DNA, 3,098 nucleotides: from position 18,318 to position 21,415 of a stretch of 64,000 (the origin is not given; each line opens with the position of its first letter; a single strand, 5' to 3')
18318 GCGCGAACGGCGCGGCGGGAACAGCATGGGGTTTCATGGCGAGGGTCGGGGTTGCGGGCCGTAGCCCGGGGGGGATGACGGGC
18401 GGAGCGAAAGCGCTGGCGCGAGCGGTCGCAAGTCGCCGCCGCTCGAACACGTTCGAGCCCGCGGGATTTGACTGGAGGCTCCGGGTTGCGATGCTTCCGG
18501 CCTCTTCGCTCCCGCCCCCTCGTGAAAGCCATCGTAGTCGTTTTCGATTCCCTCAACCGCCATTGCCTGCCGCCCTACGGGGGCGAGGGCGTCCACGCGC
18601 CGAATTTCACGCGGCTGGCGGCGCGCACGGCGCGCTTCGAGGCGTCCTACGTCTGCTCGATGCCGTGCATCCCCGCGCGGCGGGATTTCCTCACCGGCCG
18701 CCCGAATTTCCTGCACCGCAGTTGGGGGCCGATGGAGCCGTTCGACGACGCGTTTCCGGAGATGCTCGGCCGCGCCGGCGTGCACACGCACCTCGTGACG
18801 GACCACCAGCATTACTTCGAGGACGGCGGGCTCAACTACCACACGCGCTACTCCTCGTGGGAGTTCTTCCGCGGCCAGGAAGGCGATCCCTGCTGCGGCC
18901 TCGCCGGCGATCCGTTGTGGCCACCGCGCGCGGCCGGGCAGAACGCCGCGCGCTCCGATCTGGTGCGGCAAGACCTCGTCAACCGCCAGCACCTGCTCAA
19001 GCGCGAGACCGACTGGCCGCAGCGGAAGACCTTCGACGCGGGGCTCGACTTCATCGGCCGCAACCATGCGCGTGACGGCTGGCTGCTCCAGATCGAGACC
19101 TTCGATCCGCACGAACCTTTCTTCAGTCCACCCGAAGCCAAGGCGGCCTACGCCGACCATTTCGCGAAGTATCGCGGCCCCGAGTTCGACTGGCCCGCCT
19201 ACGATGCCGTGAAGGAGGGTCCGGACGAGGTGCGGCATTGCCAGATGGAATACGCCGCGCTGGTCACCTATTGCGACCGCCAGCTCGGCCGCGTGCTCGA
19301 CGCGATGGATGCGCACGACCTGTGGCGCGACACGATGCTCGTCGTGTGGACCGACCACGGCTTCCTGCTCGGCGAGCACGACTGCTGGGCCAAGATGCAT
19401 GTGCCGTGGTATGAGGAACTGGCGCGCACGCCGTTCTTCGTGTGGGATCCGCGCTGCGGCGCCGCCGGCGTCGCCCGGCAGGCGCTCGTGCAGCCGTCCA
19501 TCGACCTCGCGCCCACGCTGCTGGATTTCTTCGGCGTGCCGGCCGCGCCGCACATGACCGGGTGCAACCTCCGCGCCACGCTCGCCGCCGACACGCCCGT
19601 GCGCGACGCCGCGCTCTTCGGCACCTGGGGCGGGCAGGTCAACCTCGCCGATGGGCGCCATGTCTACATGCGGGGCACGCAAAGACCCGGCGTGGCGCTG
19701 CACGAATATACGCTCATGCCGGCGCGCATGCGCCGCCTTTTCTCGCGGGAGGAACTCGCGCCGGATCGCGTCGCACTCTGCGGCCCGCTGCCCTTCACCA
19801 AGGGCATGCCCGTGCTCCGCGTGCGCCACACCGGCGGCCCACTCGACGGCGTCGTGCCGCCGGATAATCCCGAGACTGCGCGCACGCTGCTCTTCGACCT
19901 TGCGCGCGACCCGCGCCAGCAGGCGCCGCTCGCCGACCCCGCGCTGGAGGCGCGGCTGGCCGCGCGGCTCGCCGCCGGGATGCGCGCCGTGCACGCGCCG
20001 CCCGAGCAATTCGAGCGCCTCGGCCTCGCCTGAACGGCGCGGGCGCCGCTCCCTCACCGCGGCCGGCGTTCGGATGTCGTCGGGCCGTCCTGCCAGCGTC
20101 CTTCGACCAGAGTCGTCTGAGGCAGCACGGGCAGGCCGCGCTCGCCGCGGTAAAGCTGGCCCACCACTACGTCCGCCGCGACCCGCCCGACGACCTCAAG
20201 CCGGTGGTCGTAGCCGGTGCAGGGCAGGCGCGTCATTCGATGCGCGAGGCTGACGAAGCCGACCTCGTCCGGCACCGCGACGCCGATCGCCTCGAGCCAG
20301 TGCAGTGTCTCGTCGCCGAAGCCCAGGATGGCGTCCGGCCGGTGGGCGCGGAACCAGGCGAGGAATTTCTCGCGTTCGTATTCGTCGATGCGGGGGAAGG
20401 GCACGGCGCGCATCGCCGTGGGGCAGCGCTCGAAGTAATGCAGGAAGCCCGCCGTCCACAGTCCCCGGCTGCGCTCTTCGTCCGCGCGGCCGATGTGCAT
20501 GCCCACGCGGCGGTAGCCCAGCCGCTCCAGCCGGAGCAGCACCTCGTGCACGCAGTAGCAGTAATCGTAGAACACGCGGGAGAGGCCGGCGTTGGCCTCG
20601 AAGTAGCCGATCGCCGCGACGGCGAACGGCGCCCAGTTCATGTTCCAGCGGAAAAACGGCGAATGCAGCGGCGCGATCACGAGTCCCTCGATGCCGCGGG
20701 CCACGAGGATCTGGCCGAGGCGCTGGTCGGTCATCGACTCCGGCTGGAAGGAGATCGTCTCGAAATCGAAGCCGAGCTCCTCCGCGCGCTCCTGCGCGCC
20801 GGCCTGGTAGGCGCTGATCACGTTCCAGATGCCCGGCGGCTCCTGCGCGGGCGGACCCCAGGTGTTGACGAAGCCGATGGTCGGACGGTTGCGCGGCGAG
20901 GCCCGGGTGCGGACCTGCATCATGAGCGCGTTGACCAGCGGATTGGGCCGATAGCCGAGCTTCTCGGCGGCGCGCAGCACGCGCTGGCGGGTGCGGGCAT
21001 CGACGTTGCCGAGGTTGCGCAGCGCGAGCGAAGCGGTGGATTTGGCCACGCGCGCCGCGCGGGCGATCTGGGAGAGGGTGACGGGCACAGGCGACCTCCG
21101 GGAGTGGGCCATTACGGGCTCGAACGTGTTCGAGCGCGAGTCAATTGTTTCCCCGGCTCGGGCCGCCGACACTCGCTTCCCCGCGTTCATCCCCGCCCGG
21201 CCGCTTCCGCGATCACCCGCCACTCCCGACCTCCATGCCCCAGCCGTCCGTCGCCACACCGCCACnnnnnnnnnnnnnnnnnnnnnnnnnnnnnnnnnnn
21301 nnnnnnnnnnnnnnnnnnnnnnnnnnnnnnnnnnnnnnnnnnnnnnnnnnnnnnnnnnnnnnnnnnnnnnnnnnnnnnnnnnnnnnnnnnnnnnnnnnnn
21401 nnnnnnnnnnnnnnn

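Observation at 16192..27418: Locus suggesting uptake and cytoplasmic processing of a sulfated beta-glycoside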

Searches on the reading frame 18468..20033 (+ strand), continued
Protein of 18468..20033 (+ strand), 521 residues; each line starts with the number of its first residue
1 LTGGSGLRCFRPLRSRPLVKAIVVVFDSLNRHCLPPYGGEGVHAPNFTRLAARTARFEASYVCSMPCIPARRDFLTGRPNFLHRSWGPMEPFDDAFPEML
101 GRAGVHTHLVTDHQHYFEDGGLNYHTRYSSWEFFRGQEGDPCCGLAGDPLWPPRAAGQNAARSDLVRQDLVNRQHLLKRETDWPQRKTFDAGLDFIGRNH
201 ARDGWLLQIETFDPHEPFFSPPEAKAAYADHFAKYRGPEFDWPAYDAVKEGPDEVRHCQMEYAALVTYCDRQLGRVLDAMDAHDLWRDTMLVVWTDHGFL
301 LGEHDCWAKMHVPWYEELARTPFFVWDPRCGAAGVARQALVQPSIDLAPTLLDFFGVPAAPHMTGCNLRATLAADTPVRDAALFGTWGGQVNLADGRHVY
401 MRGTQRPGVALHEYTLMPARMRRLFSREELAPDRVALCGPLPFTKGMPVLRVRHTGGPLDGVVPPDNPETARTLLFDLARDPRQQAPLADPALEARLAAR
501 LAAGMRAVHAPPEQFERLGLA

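Call 73: search_protein_families(library=pfam, proteins=[L027:15118-17583:+, L039:11837-13258:+, L008:12752-13729:-, L013:8134-8946:+, L029:5171-6487:+, L079:8301-8867:-, L067:11816-14311:+], max_evalue=0.00001)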
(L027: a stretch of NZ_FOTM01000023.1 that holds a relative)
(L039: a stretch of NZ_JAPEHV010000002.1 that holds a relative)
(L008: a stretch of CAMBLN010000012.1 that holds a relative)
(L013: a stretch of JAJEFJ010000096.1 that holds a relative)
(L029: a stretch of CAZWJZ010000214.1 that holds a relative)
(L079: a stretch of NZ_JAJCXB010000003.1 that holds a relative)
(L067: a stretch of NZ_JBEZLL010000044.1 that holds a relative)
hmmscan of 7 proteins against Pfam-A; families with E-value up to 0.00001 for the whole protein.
L027:15118-17583:+ (821 aa): 4 families
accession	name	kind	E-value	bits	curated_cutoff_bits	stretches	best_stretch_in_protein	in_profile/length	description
PF01915.27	Glyco_hydro_3_C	-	2.3e-56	191.4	31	1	323-707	1-200/200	Glycosyl hydrolase family 3 C-terminal domain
PF00933.27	Glyco_hydro_3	-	1.9e-38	133.1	27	1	76-289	85-316/316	Glycosyl hydrolase family 3 N terminal domain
PF14310.12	Fn3-like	-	1.4e-21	76.8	25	1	742-808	1-70/71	Fibronectin type III-like domain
PF07691.17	PA14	-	2.4e-06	27.8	24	1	450-532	48-127/147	PA14 domain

L039:11837-13258:+ (473 aa): 1 family
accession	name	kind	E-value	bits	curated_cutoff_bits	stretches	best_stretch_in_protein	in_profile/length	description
PF07690.21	MFS_1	-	8.2e-38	130.6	33.4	2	54-321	6-267/347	Major Facilitator Superfamily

L008:12752-13729:- (325 aa): 1 family
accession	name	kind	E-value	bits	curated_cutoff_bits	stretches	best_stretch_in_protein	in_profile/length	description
PF03781.23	FGE-sulfatase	-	1.1e-85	287.8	23.3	1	42-323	4-255/255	Sulfatase-modifying factor enzyme 1-like domain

L013:8134-8946:+ (270 aa): 1 family
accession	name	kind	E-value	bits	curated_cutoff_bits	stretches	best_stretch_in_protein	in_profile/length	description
PF05721.19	PhyH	-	1.3e-30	107.7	22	1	10-219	1-212/213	Phytanoyl-CoA dioxygenase (PhyH)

L029:5171-6487:+ (438 aa): 2 families
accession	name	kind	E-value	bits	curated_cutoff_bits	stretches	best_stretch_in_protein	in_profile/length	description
PF01547.30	SBP_bac_1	-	1.1e-35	124.5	26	1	61-352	10-304/307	Bacterial extracellular solute-binding protein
PF13416.11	SBP_bac_8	-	7.9e-29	101.7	27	1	68-374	5-269/279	Bacterial extracellular solute-binding protein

L079:8301-8867:- (188 aa): 1 family
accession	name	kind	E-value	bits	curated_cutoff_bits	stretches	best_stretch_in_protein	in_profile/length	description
PF03551.20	PadR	-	1.6e-07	31.6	27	1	7-81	1-74/75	Transcriptional regulator PadR-like family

L067:11816-14311:+ (831 aa): 3 families
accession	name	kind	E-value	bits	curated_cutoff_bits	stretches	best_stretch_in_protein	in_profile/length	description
PF01915.27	Glyco_hydro_3_C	-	4.4e-58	197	31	1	334-719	2-200/200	Glycosyl hydrolase family 3 C-terminal domain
PF00933.27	Glyco_hydro_3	-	1.8e-43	149.6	27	1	80-294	84-314/316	Glycosyl hydrolase family 3 N terminal domain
PF14310.12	Fn3-like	-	1.2e-17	64.2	25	1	749-816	1-69/71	Fibronectin type III-like domain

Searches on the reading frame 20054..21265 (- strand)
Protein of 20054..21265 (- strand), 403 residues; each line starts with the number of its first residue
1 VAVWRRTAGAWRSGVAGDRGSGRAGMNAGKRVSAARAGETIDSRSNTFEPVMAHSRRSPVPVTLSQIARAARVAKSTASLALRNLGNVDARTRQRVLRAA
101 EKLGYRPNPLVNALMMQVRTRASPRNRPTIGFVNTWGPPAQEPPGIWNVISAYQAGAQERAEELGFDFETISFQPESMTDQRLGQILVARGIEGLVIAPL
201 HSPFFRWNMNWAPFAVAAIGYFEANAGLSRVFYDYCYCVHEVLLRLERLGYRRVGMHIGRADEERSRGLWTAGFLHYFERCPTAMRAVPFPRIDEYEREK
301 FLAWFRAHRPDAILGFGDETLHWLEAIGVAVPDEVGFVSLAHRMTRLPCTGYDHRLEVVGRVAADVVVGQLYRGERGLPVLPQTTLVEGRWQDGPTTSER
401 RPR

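Call 4: search_protein_families(library=pfam, proteins=[window:20054-21265:-])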
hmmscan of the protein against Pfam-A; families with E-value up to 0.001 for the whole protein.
window:20054-21265:- (403 aa): 2 families
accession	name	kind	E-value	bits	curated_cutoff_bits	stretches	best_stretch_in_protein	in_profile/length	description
PF00356.27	LacI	-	6.3e-12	45.5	27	1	63-108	1-46/46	Bacterial regulatory proteins, lacI family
PF13377.12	Peripla_BP_3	-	3e-10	40.9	26.5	1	246-389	4-164/167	Periplasmic binding protein-like domain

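Call 5: search_protein_families(library=ncbifam, proteins=[window:20054-21265:-])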
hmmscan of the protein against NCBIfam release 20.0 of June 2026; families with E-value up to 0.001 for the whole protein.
window:20054-21265:- (403 aa): 10 families
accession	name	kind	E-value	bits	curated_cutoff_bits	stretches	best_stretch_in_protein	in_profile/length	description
NF052440.1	TransRegGNTRPSEAE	equivalog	1.2e-08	34.4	400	1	62-114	6-58/333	HTH-type transcriptional regulator GntR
TIGR01481.1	ccpA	equivalog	4.8e-07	29.5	442.35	1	62-114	3-55/330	catabolite control protein A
NF051853.1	TransRegUriRCory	equivalog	5.8e-07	28.9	550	1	63-116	2-55/327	transcriptional regulator UriR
NF007706.0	PRK10401.1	equivalog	1.3e-06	27.9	555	1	62-118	2-58/346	HTH-type transcriptional regulator GalS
NF008269.0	PRK11041.1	equivalog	2.3e-06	26.9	436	1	57-113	5-61/342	DNA-binding transcriptional regulator CytR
NF007075.0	PRK09526.1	subfamily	4.9e-06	25.7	340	1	61-114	5-58/358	LacI family DNA-binding transcriptional regulator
NF007449.0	PRK10014.1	subfamily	1.7e-05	24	310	1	62-114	7-59/342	Mal regulon transcriptional regulator MalI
TIGR02417.1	fruct_sucro_rep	subfamily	3.9e-05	23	389.55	1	63-117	1-58/327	D-fructose-responsive transcription factor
TIGR02405.1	trehalos_R_Ecol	equivalog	0.00052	19.5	357.35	0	62-113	2-53/311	trehalose operon repressor TreR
NF047341.1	lactose_RbsR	equivalog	0.00052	19.4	382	0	62-117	3-59/331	ribose utilization transcriptional repressor RbsR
